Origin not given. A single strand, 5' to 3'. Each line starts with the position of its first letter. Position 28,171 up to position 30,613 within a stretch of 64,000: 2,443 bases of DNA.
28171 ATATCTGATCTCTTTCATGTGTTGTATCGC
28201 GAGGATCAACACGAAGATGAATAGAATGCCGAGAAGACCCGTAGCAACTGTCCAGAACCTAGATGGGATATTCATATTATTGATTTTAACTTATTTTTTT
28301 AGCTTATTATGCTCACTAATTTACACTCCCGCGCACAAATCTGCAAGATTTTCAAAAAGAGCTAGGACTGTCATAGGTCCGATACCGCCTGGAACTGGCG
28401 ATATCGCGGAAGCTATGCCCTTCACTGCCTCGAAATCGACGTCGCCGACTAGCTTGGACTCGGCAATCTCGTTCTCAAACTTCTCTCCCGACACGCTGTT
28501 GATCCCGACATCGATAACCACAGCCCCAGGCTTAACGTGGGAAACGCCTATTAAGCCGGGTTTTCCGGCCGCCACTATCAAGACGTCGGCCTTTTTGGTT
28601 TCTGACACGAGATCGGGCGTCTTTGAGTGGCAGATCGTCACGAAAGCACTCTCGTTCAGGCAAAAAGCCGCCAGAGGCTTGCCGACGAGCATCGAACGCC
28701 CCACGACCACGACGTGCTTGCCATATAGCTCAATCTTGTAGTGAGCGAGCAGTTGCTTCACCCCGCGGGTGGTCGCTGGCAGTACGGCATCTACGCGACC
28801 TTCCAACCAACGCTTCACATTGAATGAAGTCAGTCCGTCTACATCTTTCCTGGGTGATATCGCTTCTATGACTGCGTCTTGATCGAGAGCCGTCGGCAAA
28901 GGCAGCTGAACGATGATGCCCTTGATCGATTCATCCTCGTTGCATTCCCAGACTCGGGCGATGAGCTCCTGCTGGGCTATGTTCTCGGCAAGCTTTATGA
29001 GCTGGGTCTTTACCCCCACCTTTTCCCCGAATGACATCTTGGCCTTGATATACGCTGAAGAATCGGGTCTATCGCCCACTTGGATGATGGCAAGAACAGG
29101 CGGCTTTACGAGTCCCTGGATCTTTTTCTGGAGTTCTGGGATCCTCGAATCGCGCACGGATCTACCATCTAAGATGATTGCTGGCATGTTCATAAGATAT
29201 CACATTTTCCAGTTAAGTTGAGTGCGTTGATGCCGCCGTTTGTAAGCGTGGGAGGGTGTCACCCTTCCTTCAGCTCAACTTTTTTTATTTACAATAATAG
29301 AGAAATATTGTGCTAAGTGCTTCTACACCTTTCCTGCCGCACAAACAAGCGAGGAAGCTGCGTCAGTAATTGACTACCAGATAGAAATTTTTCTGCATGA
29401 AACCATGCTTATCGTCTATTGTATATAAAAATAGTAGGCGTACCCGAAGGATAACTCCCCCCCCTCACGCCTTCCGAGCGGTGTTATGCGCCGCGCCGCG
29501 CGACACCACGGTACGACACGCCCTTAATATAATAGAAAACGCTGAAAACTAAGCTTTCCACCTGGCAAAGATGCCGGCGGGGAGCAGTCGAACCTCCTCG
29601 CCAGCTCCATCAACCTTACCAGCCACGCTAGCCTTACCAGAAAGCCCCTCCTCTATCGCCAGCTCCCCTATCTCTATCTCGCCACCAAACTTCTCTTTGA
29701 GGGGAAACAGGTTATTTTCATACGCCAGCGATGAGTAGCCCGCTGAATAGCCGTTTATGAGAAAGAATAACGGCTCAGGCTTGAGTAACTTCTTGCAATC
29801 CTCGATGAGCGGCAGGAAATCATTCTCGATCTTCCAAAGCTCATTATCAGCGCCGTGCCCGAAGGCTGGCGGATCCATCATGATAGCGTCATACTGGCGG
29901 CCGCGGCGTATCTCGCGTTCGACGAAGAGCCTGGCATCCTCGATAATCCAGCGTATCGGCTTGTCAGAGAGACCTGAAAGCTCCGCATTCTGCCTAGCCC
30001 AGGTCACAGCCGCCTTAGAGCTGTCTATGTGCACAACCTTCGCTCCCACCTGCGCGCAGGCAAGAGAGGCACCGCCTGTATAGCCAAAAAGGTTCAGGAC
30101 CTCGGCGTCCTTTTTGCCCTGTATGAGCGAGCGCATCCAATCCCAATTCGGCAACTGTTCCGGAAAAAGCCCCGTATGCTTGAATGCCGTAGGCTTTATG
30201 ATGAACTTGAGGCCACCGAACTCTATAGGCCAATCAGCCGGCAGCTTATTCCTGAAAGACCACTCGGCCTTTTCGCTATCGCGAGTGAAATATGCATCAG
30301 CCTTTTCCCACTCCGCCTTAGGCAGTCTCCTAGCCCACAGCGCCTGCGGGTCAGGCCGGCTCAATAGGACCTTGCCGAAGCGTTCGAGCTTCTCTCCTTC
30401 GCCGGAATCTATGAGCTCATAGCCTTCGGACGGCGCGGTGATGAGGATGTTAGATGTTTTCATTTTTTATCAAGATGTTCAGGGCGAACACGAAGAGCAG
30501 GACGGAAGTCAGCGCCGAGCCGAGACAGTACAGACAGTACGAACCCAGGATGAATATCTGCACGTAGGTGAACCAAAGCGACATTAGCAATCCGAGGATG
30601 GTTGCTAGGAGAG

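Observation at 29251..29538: ~280-bp non-coding repeat, copy 1 of an inverted pair separated by 28 kb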

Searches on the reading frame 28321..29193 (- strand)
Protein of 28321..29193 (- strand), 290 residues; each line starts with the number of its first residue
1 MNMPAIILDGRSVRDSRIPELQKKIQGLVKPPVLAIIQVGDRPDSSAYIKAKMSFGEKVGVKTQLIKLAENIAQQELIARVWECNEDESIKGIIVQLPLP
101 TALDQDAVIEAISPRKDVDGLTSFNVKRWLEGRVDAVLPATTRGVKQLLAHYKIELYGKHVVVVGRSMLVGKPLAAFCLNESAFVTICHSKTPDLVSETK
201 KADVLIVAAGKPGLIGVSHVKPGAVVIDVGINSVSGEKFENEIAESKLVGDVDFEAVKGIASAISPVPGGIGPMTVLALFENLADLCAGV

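Call 15: find_encoding_contigs(protein=window:28321-29193:-, flank=10000, max_places=6)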
Protein window:28321-29193:- (290 aa): 2 contigs read that carry it; 2 places shown.
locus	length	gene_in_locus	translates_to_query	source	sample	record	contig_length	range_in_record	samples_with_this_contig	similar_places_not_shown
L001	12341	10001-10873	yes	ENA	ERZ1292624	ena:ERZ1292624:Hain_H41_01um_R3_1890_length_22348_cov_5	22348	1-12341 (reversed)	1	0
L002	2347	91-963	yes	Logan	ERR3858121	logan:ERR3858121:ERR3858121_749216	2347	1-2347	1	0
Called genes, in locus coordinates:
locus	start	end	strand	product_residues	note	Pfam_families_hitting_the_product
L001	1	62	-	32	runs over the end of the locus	-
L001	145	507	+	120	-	PF14325:DUF4383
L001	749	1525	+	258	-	PF00849:PseudoU_synth_2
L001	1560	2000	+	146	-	PF01245:Ribosomal_L19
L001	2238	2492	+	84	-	-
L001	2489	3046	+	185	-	PF07963:N_methyl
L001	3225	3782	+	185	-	PF01923:Cob_adeno_trans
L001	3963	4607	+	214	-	-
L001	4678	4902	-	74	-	-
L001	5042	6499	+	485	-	PF07991:KARI_N, PF01450:KARI_C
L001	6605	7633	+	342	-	PF02547:Queuosine_synth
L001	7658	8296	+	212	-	PF13462:Thioredoxin_4, PF01323:DSBA, PF13743:Thioredoxin_5 (weak)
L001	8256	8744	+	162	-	PF07884:VKOR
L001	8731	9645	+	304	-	PF10672:Methyltrans_SAM, PF03602:Cons_hypoth95 (weak), PF09445:Methyltransf_15 (faint)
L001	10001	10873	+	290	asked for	PF00763:THF_DHG_CYH, PF02882:THF_DHG_CYH_C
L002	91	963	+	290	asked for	PF00763:THF_DHG_CYH, PF02882:THF_DHG_CYH_C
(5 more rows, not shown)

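Call 27: find_homologous_proteins(query=window:28321-29193:-, max_evalue=1e-40)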
Query window:28321-29193:- (290 aa): 7988 proteins with E <= 1e-40 among 8000 candidates; the best 120 are listed.
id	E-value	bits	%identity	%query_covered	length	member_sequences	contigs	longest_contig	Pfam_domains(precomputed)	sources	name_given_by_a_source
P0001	4.8e-172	589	92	100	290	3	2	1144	PF02882.26,PF00763.29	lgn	-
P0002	3.6e-139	481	76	98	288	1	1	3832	PF02882.26,PF00763.29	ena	-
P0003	5.3e-138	477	75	98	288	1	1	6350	PF02882.26,PF00763.29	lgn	-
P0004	1.7e-136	472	75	98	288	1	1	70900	PF02882.26,PF00763.29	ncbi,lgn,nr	ncbi:MAG: bifunctional 5,10-methylenetetrahydrofolate dehydrogenase/5,10-methenyltetrahydrofolate cy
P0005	1.0e-134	466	76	98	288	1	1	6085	PF02882.26,PF00763.29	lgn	-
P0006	5.7e-133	460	70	99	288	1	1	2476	PF02882.26,PF00763.29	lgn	-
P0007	3.4e-132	458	73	98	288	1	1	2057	PF02882.26,PF00763.29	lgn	-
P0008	1.2e-131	456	73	98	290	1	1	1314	PF02882.26,PF00763.29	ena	-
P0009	2.3e-129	449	71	98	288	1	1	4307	PF02882.26,PF00763.29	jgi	-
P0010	2.7e-129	448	74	98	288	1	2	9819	PF02882.26,PF00763.29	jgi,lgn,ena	-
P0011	2.9e-129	448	71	98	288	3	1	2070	PF02882.26,PF00763.29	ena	-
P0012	4.9e-129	448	74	98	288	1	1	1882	PF02882.26,PF00763.29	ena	-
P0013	6.1e-129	447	70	99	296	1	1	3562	PF02882.26,PF00763.29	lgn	-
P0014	8.1e-129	447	71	98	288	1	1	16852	PF02882.26,PF00763.29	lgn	-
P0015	6.6e-128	444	71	99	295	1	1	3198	PF02882.26,PF00763.29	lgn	-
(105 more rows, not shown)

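Call 28: find_encoding_contigs(protein=P0001, flank=10000, max_places=4)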
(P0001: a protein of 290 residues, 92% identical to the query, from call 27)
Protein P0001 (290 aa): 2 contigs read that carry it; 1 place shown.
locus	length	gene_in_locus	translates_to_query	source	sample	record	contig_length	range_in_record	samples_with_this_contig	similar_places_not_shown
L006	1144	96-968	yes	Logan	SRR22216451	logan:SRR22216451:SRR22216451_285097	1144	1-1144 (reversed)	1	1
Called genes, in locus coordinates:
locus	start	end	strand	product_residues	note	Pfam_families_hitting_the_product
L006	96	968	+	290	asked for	PF00763:THF_DHG_CYH, PF02882:THF_DHG_CYH_C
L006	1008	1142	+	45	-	?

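Call 29: find_encoding_contigs(protein=P0004, flank=10000, max_places=3)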
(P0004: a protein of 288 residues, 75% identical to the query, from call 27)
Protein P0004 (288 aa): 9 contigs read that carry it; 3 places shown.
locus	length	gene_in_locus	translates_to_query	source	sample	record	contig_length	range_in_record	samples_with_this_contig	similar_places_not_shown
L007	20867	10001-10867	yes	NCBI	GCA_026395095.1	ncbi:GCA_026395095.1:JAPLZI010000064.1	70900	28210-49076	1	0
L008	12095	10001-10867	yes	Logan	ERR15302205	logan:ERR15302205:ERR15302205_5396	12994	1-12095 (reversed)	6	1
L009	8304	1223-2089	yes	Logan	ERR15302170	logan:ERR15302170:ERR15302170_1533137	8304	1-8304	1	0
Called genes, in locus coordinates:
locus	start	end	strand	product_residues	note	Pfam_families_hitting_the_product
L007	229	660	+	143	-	-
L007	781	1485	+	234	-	PF04294:VanW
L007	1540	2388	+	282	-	-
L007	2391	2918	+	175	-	PF00293:NUDIX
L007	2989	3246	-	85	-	-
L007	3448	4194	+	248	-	PF00300:His_Phos_1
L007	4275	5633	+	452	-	PF11999:Ice_binding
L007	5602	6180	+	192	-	PF04203:Sortase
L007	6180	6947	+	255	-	PF02535:Zip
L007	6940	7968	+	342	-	PF02547:Queuosine_synth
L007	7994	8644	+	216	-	PF13743:Thioredoxin_5 (weak), PF13462:Thioredoxin_4, PF01323:DSBA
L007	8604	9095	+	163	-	PF07884:VKOR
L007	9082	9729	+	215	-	PF10672:Methyltrans_SAM (weak)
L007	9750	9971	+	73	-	-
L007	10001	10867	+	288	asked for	PF00763:THF_DHG_CYH, PF02882:THF_DHG_CYH_C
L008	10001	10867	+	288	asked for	PF00763:THF_DHG_CYH, PF02882:THF_DHG_CYH_C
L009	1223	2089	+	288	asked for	PF00763:THF_DHG_CYH, PF02882:THF_DHG_CYH_C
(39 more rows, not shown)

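Call 30: find_encoding_contigs(protein=P0003, flank=10000, max_places=3)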
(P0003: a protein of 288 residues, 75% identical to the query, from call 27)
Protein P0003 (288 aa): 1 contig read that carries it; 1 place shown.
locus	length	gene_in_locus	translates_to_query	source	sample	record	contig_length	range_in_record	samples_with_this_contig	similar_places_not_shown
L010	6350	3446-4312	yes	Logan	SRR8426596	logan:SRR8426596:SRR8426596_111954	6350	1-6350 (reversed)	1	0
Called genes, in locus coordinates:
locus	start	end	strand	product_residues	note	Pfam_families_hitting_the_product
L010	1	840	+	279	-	?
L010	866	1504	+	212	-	PF13462:Thioredoxin_4, PF01323:DSBA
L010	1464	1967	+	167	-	PF07884:VKOR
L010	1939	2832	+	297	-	PF10672:Methyltrans_SAM, PF03602:Cons_hypoth95 (weak)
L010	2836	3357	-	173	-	-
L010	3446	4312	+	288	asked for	PF00763:THF_DHG_CYH, PF02882:THF_DHG_CYH_C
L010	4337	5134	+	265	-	PF04402:SIMPL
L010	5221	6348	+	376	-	?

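Call 38: search_protein_families(library=pfam, proteins=[window:28321-29193:-])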
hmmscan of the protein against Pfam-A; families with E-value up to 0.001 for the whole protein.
window:28321-29193:- (290 aa): 2 families
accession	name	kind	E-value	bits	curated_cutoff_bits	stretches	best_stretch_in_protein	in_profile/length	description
PF02882.25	THF_DHG_CYH_C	-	3.3e-56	189.5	27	1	124-285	3-154/160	Tetrahydrofolate dehydrogenase/cyclohydrolase, NAD(P)-binding domain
PF00763.28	THF_DHG_CYH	-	1.1e-31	109.9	32.8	1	8-119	1-115/115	Tetrahydrofolate dehydrogenase/cyclohydrolase, catalytic domain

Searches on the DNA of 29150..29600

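Call 12: search_rna_families(source=window, start=29150, end=29600, threshold=evalue, max_evalue=10)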
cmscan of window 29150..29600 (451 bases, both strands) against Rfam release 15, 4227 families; matches with E-value up to 10: 2.
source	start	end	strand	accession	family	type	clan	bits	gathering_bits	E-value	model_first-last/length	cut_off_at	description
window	29477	29528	+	RF01531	TB10Cs3H1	Gene; snRNA; snoRNA; HACA-box;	-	14.9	40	4.2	1-62/62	no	Trypanosomatid snoRNA TB10Cs3H1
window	29445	29485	+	RF02224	sX5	Gene; sRNA;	-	14.6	50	1.8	1-49/49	no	Xanthomonadaceae sRNA sX5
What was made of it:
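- On Described structured RNA families (Rfam 15, including 6S, riboswitches and sRNAs): At E<=10 there are only two noise hits of 14-15 bits (call 12).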

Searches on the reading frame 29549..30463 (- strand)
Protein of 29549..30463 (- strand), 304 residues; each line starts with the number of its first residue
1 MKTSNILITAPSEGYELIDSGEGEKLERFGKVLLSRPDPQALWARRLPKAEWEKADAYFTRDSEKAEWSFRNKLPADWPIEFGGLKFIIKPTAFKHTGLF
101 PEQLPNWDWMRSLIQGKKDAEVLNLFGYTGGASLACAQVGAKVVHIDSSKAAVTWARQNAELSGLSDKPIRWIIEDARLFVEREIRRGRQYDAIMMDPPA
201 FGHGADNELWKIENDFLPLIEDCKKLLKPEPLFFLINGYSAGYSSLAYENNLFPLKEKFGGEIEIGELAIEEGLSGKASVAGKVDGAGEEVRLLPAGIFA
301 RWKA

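Call 38: search_protein_families(library=pfam, proteins=[window:29549-30463:-])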
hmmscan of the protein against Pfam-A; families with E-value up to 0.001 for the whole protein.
window:29549-30463:- (304 aa): 3 families
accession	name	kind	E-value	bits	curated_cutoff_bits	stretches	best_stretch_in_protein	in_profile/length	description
PF10672.15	Methyltrans_SAM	-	5e-14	52.7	27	1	62-205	71-210/286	S-adenosylmethionine-dependent methyltransferase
PF03602.21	Cons_hypoth95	-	3.1e-07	30.7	24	1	118-199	41-122/182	Conserved hypothetical protein 95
PF09445.16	Methyltransf_15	-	1.9e-05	24.7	22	1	122-204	4-85/165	RNA cap guanine-N2 methyltransferase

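Call 86: find_encoding_contigs(protein=window:29549-30463:-, flank=4000, max_places=10)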
Protein window:29549-30463:- (304 aa): 2 contigs read that carry it; 2 places shown.
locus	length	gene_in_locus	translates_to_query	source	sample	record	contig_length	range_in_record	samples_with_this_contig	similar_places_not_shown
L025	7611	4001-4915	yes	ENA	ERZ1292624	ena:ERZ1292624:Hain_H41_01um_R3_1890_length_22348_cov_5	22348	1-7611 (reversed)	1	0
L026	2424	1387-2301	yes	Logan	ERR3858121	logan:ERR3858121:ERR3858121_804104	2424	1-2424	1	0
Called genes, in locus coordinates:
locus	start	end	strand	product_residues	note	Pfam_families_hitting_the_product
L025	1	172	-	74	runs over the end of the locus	-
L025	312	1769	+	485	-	PF07991:KARI_N, PF01450:KARI_C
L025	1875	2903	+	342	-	PF02547:Queuosine_synth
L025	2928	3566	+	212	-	PF13462:Thioredoxin_4, PF01323:DSBA, PF13743:Thioredoxin_5 (weak)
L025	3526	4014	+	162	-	PF07884:VKOR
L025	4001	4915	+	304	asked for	PF10672:Methyltrans_SAM, PF03602:Cons_hypoth95 (weak), PF09445:Methyltransf_15 (faint)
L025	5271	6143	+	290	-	PF00763:THF_DHG_CYH, PF02882:THF_DHG_CYH_C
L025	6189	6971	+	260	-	PF04402:SIMPL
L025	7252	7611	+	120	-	?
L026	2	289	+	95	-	?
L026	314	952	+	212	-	PF13462:Thioredoxin_4, PF01323:DSBA, PF13743:Thioredoxin_5 (weak)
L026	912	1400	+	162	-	PF07884:VKOR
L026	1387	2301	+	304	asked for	PF10672:Methyltrans_SAM, PF03602:Cons_hypoth95 (weak), PF09445:Methyltransf_15 (faint)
